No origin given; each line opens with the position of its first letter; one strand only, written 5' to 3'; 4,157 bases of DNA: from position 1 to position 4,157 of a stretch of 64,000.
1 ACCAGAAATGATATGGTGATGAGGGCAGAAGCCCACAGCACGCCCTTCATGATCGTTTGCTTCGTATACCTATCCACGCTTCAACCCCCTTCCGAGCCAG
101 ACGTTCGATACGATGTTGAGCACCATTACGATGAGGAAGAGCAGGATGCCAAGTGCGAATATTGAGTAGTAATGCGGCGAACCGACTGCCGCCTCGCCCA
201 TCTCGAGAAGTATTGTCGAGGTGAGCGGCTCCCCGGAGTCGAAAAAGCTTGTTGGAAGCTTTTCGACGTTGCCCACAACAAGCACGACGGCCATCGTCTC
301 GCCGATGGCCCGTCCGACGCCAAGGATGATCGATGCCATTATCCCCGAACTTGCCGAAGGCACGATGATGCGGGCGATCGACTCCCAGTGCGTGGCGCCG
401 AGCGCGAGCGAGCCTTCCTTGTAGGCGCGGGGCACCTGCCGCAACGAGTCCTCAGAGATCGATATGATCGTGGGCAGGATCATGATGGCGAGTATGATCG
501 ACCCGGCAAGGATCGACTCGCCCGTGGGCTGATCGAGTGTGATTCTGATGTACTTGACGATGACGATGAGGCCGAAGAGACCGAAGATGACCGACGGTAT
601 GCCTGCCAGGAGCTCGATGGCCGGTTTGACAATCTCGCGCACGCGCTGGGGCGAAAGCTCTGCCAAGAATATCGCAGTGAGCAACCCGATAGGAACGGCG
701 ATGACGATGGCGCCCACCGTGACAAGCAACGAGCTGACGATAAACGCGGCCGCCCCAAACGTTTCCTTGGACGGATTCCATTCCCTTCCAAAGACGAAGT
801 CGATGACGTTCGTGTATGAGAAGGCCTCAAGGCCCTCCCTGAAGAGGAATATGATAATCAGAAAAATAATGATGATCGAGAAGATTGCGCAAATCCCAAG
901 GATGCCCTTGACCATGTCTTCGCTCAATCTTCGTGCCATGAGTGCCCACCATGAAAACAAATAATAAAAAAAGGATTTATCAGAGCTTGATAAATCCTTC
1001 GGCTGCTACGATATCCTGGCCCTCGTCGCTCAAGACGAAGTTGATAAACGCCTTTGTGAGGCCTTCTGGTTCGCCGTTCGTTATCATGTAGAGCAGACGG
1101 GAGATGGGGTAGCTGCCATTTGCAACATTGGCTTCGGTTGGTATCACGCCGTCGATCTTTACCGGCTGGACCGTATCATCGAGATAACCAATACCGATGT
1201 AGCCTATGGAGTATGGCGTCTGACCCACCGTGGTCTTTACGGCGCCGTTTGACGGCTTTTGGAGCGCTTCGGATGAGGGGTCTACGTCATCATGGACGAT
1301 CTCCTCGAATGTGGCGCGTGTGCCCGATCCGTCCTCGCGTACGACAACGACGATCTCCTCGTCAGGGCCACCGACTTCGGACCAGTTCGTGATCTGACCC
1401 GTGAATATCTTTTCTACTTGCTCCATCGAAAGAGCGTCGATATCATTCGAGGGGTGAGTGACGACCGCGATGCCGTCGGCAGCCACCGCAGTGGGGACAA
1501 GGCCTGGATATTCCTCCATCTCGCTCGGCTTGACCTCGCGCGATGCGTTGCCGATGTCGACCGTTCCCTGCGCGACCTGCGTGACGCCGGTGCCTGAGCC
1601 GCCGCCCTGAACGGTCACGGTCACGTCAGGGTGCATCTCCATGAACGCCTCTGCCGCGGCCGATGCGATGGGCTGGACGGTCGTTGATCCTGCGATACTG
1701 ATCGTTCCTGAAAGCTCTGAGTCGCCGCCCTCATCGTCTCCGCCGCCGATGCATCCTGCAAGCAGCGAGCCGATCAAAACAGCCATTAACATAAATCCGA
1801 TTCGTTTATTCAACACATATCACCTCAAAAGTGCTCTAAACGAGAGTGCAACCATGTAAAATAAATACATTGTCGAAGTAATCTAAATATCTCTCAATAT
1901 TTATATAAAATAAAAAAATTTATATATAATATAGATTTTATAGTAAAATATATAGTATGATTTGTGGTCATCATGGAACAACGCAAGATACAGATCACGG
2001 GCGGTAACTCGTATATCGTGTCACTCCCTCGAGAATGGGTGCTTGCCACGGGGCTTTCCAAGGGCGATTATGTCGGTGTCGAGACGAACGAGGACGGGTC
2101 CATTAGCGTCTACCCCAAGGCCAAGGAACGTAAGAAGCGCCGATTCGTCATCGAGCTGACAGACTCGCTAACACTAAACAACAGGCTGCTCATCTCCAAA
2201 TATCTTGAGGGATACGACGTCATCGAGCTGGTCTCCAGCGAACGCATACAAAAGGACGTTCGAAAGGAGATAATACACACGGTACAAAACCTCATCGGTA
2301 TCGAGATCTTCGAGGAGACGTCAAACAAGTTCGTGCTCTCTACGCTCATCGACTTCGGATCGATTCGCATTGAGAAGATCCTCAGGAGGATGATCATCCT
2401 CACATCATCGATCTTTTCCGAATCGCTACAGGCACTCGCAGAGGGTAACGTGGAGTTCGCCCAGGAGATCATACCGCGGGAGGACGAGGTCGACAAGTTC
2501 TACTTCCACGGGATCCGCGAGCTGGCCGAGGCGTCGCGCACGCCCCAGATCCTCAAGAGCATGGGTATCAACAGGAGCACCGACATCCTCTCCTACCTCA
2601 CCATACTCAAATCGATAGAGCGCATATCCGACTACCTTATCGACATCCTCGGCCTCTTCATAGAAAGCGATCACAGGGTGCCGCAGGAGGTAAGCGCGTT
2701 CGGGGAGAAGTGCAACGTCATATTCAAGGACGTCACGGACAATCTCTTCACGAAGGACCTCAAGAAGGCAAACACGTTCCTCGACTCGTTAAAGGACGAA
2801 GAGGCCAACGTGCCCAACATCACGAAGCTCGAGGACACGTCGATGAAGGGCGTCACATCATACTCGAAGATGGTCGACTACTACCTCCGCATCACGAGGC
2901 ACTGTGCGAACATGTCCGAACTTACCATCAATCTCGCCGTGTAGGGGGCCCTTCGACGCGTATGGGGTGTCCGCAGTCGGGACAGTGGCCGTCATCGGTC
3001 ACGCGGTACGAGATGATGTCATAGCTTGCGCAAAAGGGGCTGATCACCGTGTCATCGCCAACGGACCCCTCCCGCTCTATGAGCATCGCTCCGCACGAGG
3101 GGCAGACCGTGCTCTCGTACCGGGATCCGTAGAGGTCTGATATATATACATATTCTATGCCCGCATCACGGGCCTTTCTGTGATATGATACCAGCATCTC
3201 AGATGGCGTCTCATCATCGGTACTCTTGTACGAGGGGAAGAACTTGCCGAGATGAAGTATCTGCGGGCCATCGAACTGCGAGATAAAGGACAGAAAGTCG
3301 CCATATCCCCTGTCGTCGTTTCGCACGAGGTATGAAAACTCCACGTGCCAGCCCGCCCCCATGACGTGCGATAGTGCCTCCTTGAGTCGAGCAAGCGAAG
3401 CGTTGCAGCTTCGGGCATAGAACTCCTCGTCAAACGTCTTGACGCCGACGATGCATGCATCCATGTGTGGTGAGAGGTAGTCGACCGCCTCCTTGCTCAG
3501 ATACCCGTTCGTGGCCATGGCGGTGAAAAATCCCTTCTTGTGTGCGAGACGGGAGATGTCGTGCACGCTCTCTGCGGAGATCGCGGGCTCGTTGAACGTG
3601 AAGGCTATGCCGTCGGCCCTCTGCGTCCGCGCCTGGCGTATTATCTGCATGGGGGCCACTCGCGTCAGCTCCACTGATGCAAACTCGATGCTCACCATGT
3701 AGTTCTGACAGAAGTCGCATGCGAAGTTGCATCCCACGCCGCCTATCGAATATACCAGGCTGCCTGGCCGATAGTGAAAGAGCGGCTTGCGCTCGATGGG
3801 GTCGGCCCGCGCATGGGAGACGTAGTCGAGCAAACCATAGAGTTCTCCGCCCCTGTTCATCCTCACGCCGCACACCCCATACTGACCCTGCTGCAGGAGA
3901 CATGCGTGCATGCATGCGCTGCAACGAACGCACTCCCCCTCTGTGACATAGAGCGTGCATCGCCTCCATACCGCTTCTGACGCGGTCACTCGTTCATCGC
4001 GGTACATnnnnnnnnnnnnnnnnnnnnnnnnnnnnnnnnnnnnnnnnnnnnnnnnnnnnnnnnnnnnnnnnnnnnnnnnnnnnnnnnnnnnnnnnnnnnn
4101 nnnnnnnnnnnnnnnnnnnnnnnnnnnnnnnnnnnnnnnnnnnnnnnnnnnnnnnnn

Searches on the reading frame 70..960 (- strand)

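Call 33: search_protein_families(library=pfam, proteins=[window:70-960:-], max_evalue=0.0001)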
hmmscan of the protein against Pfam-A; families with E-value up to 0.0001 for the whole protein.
window:70-960:- (296 aa): 1 family
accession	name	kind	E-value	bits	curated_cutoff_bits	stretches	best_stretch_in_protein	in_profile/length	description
PF00528.27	BPD_transp_1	-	1.1e-19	71.3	26.4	1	92-288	1-174/184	Binding-protein-dependent transport system inner membrane component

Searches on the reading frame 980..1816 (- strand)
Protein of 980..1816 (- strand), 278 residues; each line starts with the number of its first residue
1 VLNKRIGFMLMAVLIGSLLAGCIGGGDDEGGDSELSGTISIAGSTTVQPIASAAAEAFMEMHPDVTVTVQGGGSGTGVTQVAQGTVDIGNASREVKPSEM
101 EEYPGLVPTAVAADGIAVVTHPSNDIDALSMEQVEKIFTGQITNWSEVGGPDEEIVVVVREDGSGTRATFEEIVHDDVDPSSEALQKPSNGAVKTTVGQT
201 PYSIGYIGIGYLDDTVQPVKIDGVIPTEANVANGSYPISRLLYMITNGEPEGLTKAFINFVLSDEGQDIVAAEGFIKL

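Call 33: search_protein_families(library=pfam, proteins=[window:980-1816:-], max_evalue=0.0001)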
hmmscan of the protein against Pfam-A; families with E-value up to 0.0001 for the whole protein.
window:980-1816:- (278 aa): 5 families
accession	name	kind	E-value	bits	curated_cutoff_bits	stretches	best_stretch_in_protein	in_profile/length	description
PF12849.12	PBP_like_2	-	8.9e-57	193.3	27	1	34-265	7-267/267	PBP superfamily domain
PF12727.12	PBP_like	-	3.4e-13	49.6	27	1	55-213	1-155/193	PBP superfamily domain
PF13531.11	SBP_bac_11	-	1.1e-10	42.1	25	1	40-275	2-226/227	Bacterial extracellular solute-binding protein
PF01547.30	SBP_bac_1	-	2.5e-10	41.3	26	1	47-267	6-306/307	Bacterial extracellular solute-binding protein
PF03466.25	LysR_substrate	-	3.7e-06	26.9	28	1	34-119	3-83/209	LysR substrate binding domain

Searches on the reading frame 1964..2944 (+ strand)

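Call 33: search_protein_families(library=pfam, proteins=[window:1964-2944:+], max_evalue=0.0001)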
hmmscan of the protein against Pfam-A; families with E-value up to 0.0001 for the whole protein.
window:1964-2944:+ (326 aa): 2 families
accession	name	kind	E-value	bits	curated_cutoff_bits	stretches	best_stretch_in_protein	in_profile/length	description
PF01895.24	PhoU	-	9e-18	64.9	23.5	1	140-228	1-85/89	PhoU domain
PF04014.23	MazE_antitoxin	-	3.5e-11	43.3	24.7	1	11-56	2-47/48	Antidote-toxin recognition MazE, bacterial antitoxin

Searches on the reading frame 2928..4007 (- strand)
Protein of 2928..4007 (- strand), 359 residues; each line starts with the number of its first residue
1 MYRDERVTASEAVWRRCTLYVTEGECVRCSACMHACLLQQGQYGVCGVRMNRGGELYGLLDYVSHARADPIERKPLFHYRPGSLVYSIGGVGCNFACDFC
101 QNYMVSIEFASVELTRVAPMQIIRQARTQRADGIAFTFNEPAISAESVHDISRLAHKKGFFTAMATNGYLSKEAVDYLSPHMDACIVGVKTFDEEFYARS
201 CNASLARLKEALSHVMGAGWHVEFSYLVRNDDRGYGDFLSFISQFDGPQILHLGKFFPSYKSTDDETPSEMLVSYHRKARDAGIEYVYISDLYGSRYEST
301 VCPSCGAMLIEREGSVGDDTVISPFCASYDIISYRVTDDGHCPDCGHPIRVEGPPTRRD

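Call 33: search_protein_families(library=pfam, proteins=[window:2928-4007:-], max_evalue=0.0001)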
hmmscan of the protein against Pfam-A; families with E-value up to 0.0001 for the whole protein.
window:2928-4007:- (359 aa): 1 family
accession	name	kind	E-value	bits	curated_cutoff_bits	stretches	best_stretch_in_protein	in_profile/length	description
PF04055.27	Radical_SAM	-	1.7e-15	58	29.5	1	90-222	4-143/166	Radical SAM superfamily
